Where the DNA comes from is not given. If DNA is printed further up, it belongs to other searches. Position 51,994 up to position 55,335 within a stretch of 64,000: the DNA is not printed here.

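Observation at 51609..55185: Stand-alone WYL-like / SF1 helicase / DUF2726-nuclease gene (with a trailing small membrane protein) in an AT-richer patch: candidate single-gene defence module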

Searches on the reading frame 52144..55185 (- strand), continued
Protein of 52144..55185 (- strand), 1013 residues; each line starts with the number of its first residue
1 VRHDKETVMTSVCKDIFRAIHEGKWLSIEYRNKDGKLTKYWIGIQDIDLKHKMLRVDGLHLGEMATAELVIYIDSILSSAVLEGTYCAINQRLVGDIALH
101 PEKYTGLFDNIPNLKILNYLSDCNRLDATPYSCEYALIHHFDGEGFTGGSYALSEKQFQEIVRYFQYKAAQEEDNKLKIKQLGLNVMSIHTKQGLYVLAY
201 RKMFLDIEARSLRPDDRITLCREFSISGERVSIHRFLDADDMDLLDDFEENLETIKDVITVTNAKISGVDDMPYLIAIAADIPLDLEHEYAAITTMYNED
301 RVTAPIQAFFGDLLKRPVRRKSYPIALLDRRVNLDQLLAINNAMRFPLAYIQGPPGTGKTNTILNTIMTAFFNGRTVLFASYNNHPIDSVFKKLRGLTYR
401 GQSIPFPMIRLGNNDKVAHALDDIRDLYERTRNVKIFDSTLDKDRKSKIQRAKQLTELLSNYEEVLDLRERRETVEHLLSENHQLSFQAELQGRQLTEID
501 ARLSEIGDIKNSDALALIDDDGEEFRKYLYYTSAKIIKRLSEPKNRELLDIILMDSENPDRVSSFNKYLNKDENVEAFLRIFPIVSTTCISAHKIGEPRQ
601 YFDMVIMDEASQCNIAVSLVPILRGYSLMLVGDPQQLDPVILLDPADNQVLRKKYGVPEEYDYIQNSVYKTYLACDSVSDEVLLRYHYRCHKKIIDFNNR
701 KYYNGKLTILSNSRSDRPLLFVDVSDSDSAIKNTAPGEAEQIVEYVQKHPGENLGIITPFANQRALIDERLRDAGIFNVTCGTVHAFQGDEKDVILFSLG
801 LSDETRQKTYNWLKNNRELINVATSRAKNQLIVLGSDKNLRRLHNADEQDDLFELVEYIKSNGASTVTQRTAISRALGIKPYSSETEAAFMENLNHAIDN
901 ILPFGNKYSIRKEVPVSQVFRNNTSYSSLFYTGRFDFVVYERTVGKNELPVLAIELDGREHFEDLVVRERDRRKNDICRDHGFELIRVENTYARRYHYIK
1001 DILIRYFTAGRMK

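Call 58: get_annotated_region(hit=H12, flank=6000)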
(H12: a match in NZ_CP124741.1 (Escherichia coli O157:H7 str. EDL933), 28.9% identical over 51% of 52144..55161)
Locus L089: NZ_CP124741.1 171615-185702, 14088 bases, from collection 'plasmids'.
description: Escherichia coli O157:H7 str. EDL933 plasmid unnamed2, complete sequence
organism: Escherichia coli O157:H7 str. EDL933 (NCBI taxid 155864)
taxonomy: Bacteria; Pseudomonadota; Gammaproteobacteria; Enterobacterales; Enterobacteriaceae; Escherichia; Escherichia coli; Escherichia coli O157:H7 str. EDL933
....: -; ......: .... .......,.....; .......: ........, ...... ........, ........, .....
typing (MOB-suite, as given by PLSDB): non-mobilizable
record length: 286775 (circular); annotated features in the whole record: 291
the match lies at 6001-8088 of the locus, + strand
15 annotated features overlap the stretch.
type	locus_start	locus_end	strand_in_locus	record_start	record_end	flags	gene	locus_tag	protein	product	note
CDS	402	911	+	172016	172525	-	-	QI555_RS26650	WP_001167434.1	hypothetical protein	-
CDS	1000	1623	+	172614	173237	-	-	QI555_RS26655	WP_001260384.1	hypothetical protein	-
CDS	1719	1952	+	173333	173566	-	-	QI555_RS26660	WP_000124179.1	hypothetical protein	-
CDS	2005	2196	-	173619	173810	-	-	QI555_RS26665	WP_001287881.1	DUF4222 domain-containing protein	-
CDS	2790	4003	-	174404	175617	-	-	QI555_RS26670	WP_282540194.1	IS3 family transposase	-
CDS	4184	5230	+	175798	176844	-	-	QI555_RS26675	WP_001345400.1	ShlB/FhaC/HecB family hemolysin secretion/activation protein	-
CDS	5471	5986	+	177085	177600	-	-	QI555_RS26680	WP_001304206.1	hypothetical protein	-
CDS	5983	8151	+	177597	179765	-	-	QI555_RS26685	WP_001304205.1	AAA domain-containing protein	-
CDS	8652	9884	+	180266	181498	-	-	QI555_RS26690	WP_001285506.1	phosphoadenosine phosphosulfate reductase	-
CDS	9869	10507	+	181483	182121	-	-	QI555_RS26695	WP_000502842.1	ParB N-terminal domain-containing protein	-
CDS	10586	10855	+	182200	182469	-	-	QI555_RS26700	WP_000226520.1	PerC family transcriptional regulator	-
CDS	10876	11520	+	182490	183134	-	-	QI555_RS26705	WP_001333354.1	hypothetical protein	-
CDS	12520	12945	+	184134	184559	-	-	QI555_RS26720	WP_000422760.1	transposase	GO:0006313 - DNA transposition [Evidence IEA]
CDS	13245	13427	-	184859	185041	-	-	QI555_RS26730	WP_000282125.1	hypothetical protein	-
CDS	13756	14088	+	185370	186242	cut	-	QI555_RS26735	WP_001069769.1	GTPase family protein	-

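Call 65: get_annotated_region(hit=H11, flank=6000)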
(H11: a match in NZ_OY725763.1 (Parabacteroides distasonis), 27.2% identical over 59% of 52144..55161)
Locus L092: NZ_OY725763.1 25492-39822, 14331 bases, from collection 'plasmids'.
description: Parabacteroides distasonis strain Parabacteroides distasonis TSDC17.2-1.1 plasmid 18, complete sequence
organism: Parabacteroides distasonis (NCBI taxid 823)
taxonomy: Bacteria; Bacteroidota; Bacteroidia; Bacteroidales; Tannerellaceae; Parabacteroides; Parabacteroides distasonis
host: -; source: -; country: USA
typing (MOB-suite, as given by PLSDB): non-mobilizable
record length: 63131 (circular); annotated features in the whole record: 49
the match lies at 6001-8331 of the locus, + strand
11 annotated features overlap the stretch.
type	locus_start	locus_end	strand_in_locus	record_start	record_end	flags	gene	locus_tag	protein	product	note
CDS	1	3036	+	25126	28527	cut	-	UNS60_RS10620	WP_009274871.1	N-6 DNA methylase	GO:0006304 - DNA modification [Evidence IEA]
CDS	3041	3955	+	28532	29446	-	-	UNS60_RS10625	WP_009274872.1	hypothetical protein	-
CDS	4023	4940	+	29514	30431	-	-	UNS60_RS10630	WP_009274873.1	toll/interleukin-1 receptor domain-containing protein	GO:0007165 - signal transduction [Evidence IEA]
CDS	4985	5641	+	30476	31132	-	-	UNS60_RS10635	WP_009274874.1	hypothetical protein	-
CDS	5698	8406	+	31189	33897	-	-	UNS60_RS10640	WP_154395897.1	AAA domain-containing protein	-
CDS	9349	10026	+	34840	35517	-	-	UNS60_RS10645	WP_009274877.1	FadR/GntR family transcriptional regulator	-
CDS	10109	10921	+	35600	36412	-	-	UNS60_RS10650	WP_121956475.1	cache domain-containing protein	-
CDS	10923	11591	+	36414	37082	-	-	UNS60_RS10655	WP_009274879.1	DNA-3-methyladenine glycosylase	-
CDS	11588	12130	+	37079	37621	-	-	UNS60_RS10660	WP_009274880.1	methylated-DNA--[protein]-cysteine S-methyltransferase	GO:0006281 - DNA repair [Evidence IEA]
CDS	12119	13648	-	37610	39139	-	-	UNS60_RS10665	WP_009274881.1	hypothetical protein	-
CDS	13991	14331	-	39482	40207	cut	-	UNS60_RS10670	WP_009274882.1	hypothetical protein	-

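Call 66: find_encoding_contigs(protein=P0099, flank=10000, max_places=2)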
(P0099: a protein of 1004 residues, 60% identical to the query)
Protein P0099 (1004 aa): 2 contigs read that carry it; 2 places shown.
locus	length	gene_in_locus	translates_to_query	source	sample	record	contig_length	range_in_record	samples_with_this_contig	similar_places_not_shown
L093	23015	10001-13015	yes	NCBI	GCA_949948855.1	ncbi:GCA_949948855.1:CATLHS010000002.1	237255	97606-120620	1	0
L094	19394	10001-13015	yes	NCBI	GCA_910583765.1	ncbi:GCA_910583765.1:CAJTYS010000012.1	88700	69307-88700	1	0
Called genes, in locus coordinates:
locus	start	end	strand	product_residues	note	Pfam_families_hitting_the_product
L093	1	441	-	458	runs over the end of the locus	PF16933:PelG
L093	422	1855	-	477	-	PF11997:DUF3492, PF13439:Glyco_transf_4, PF00534:Glycos_transf_1, PF13692:Glyco_trans_1_4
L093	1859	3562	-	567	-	PF09960:DUF2194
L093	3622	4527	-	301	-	-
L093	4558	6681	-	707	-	PF01370:Epimerase, PF16363:GDP_Man_Dehyd (weak)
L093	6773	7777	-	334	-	PF00106:adh_short, PF01073:3Beta_HSD, PF01370:Epimerase, PF02719:Polysacc_synt_2, PF04321:RmlD_sub_bind, PF07993:NAD_binding_4 (faint), PF16363:GDP_Man_Dehyd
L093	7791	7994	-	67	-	-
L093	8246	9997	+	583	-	PF02776:TPP_enzyme_N, PF00205:TPP_enzyme_M, PF02775:TPP_enzyme_C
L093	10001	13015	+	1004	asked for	PF01443:Viral_helicase1 (faint), PF13086:AAA_11, PF13245:AAA_19 (faint), PF13087:AAA_12, PF10881:DUF2726 (weak)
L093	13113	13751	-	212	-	PF00027:cNMP_binding, PF13545:HTH_Crp_2 (weak)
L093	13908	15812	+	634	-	PF02771:Acyl-CoA_dh_N, PF02770:Acyl-CoA_dh_M, PF00441:Acyl-CoA_dh_1, PF22924:ACOX_C_alpha1 (faint), PF08028:Acyl-CoA_dh_2, PF00766:ETF_alpha, PF00301:Rubredoxin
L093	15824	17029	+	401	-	PF00753:Lactamase_B, PF19583:ODP, PF00258:Flavodoxin_1 (weak)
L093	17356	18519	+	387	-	PF19789:DUF6273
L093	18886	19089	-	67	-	-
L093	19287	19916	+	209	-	PF11667:DUF3267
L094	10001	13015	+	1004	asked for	PF01443:Viral_helicase1 (faint), PF13086:AAA_11, PF13245:AAA_19 (faint), PF13087:AAA_12, PF10881:DUF2726 (weak)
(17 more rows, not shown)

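Call 67: find_encoding_contigs(protein=P0067, flank=10000, max_places=3)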
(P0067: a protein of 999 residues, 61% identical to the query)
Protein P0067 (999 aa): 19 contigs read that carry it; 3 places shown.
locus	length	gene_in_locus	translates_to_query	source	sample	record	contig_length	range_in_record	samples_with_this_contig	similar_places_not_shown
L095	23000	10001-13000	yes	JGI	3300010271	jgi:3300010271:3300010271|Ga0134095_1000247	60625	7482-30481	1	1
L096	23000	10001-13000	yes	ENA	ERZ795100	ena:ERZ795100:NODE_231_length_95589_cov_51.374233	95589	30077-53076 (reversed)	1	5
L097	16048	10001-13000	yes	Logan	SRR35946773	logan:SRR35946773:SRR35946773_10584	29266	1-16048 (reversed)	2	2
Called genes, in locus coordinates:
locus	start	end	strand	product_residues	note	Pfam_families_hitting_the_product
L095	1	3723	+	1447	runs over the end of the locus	PF00270:DEAD, PF04851:ResIII, PF00271:Helicase_C, PF19306:WHD_Lhr, PF08494:DEAD_assoc, PF23235:WHD_3rd_Lhr, PF23234:WHD_4th_Lhr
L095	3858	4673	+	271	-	PF01909:NTP_transf_2, PF18765:Polbeta, PF01934:HepT-like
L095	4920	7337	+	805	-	PF09565:RE_NgoFVII (weak), PF13091:PLDc_2, PF00270:DEAD (weak), PF04851:ResIII, PF18766:SWI2_SNF2, PF00271:Helicase_C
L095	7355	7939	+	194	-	PF01135:PCMT (weak), PF02353:CMAS (weak), PF03848:TehB, PF13489:Methyltransf_23, PF13847:Methyltransf_31, PF08241:Methyltransf_11, PF08242:Methyltransf_12, PF13649:Methyltransf_25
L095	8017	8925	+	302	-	PF13391:HNH_2 (weak)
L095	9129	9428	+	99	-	-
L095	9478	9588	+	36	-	-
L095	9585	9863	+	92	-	-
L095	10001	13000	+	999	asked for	PF13086:AAA_11, PF13245:AAA_19 (faint), PF13604:AAA_30 (faint), PF13087:AAA_12, PF10881:DUF2726, PF18741:MTES_1575 (weak)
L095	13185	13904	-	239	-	PF02604:PhdYeFM_antitox, PF05685:Uma2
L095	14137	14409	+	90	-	PF01402:RHH_1, PF12651:RHH_3 (weak)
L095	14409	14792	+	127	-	PF01850:PIN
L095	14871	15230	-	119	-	PF05437:AzlD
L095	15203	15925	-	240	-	PF03591:AzlC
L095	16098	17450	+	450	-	PF00232:Glyco_hydro_1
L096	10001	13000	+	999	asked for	PF13086:AAA_11, PF13245:AAA_19 (faint), PF13604:AAA_30 (faint), PF13087:AAA_12, PF10881:DUF2726, PF18741:MTES_1575 (weak)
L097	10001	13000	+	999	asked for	PF13086:AAA_11, PF13245:AAA_19 (faint), PF13604:AAA_30 (faint), PF13087:AAA_12, PF10881:DUF2726, PF18741:MTES_1575 (weak)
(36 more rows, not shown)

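Call 68: find_encoding_contigs(protein=P0059, flank=10000, max_places=2)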
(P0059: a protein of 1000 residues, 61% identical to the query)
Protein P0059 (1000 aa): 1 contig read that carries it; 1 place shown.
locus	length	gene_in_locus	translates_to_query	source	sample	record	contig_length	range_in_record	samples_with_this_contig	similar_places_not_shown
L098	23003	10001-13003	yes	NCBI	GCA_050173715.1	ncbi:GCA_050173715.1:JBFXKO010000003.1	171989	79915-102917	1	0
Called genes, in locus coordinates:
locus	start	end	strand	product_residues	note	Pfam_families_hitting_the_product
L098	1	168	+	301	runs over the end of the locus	PF00701:DHDPS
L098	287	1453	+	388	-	PF00465:Fe-ADH, PF13685:Fe-ADH_2, PF25137:ADH_Fe_C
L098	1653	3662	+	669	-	PF00497:SBP_bac_3, PF13426:PAS_9 (faint), PF08448:PAS_4 (weak), PF00512:HisKA, PF02518:HATPase_c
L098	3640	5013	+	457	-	PF00072:Response_reg, PF00158:Sigma54_activat, PF14532:Sigma54_activ_2, PF07728:AAA_5 (weak), PF25601:AAA_lid_14, PF02954:HTH_8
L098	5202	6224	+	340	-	PF16868:NMT1_3, PF09084:NMT1, PF12974:Phosphonate-bd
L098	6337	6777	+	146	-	PF08905:DUF1850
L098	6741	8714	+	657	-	PF06808:DctM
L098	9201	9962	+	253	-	PF01797:Y1_Tnp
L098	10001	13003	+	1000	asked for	PF01443:Viral_helicase1 (faint), PF13086:AAA_11, PF13245:AAA_19 (faint), PF13604:AAA_30 (faint), PF13087:AAA_12, PF10881:DUF2726 (weak)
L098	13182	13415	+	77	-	PF10006:DUF2249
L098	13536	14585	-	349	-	PF01795:Methyltransf_5, PF01728:FtsJ (faint)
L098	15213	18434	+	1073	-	PF25596:CPSase_L_D1, PF02222:ATP-grasp, PF02786:CPSase_L_D2, PF07478:Dala_Dala_lig_C, PF02787:CPSase_L_D3, PF25596:CPSase_L_D1, PF02786:CPSase_L_D2, PF02222:ATP-grasp, +7 more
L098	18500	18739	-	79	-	PF19824:Tlp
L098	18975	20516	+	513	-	PF09547:SpoIVA_ATPase, PF20438:SpoIVA_middle, PF20439:SpoIVA_C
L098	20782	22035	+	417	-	PF26018:BSH_RND_rel, PF26011:Beta-barrel_RND_rel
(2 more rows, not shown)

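Call 72: search_protein_families(library=pfam, proteins=[L006:6152-6799:+], max_evalue=1)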
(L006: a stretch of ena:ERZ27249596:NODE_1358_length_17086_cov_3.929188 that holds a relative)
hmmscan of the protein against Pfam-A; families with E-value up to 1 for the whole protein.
L006:6152-6799:+ (216 aa): 2 families
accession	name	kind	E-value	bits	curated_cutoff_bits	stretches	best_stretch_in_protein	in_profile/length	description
PF01757.29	Acyl_transf_3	-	0.012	15.1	31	1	80-201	133-248/326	Acyltransferase domain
PF03673.18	UPF0128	-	0.12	12.3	21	1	143-179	175-210/221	Uncharacterised protein family (UPF0128)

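Call 74: list_cluster_members(proteins=[P0002, P0017, P0059, P0099, P0106])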
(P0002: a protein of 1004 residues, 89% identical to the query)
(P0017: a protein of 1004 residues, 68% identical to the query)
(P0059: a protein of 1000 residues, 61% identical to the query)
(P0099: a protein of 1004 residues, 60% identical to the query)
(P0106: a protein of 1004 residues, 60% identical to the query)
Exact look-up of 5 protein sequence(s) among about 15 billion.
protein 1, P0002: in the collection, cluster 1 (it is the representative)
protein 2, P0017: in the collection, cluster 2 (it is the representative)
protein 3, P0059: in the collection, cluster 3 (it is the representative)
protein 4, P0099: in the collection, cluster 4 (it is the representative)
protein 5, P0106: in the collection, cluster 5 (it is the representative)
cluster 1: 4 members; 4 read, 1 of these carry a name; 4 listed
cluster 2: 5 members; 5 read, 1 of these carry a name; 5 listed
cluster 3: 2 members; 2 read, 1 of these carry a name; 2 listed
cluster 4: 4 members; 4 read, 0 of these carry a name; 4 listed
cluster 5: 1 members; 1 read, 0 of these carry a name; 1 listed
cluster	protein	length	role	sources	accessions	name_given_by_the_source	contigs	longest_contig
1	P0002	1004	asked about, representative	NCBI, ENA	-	-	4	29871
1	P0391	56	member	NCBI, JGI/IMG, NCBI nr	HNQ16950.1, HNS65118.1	MAG TPA: hypothetical protein PKJ26_01335 [Candidatus Woesebacteria bacterium] | hypothetical protein [Candidatus Woesebacteria bacterium]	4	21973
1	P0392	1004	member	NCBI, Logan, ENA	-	-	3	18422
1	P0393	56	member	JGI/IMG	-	-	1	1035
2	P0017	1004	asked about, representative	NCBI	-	-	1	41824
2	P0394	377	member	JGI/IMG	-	hypothetical protein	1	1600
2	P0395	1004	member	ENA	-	-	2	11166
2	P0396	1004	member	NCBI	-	-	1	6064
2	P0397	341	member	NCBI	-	-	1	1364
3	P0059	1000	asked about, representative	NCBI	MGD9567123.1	MAG: AAA domain-containing protein [Sedimentibacter sp.]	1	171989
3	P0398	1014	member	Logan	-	-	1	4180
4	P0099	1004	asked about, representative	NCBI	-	-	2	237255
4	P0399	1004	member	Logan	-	-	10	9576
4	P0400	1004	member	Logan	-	-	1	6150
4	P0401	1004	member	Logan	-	-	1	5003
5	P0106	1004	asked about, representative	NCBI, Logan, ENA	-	-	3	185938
